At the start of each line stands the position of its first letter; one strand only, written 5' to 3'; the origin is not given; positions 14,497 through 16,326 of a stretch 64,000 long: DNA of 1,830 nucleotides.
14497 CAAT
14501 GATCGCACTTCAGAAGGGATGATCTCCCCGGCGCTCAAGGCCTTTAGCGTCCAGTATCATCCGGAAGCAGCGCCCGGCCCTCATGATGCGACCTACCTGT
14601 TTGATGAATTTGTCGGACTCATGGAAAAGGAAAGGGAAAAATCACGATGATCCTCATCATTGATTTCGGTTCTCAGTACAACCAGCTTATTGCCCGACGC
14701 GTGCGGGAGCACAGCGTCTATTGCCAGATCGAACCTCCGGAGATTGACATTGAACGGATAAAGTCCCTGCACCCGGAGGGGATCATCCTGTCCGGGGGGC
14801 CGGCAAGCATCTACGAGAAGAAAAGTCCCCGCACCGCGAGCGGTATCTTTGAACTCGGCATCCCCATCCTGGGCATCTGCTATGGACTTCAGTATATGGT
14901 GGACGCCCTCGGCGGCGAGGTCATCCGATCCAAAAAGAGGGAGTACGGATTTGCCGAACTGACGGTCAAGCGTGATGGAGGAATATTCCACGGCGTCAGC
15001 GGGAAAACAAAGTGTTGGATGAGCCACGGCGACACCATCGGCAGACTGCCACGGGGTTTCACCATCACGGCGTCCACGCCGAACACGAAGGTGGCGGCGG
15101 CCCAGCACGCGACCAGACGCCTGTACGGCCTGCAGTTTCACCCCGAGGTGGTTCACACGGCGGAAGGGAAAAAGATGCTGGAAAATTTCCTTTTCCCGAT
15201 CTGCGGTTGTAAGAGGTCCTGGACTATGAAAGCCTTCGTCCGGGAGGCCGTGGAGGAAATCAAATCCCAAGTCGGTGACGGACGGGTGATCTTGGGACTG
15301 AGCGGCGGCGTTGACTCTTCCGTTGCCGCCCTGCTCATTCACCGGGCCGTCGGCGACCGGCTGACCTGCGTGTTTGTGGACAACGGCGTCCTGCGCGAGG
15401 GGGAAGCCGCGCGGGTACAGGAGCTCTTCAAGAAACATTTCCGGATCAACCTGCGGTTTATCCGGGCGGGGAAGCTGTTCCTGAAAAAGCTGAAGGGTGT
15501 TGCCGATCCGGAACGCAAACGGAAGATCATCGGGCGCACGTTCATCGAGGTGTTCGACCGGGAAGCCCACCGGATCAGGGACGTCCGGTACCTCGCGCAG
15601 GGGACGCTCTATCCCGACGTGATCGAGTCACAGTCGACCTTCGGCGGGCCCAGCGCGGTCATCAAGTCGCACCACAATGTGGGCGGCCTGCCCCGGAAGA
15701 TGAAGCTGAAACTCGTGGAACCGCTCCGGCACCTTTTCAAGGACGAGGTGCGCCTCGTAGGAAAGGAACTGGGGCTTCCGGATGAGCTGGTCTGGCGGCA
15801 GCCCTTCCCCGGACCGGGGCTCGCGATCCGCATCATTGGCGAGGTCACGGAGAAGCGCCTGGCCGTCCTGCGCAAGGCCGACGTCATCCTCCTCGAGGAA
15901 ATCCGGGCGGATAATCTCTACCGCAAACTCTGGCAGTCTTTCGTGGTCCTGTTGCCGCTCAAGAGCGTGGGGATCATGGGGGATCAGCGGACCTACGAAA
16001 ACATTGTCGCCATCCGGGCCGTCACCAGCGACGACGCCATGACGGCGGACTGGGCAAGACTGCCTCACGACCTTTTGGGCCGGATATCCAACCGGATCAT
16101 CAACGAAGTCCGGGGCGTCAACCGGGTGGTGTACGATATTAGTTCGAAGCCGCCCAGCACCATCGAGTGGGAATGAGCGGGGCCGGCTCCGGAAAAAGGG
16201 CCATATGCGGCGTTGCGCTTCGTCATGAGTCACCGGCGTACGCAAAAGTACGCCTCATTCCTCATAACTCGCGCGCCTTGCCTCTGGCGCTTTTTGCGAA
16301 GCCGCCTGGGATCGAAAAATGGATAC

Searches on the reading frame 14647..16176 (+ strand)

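Call 50: search_protein_families(library=pfam, proteins=[window:14647-16176:+], max_evalue=0.001)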
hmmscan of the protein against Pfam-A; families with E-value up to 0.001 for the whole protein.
window:14647-16176:+ (509 aa): 5 families
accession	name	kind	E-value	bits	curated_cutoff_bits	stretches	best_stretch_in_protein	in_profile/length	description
PF00117.34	GATase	-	4e-47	160.8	22.8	1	3-183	1-188/190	Glutamine amidotransferase class-I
PF00958.27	GMP_synt_C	-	1.3e-45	153.8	27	1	417-508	1-92/92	GMP synthase C terminal domain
PF07722.19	Peptidase_C26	-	2e-09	38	20.5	1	68-167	102-219/219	Peptidase C26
PF02540.23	NAD_synthase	-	9.1e-09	35.2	21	1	195-242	6-50/242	NAD synthase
PF03054.22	tRNA_Me_trans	-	0.00014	22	20.6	1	213-245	2-33/202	tRNA methyl transferase HUP domain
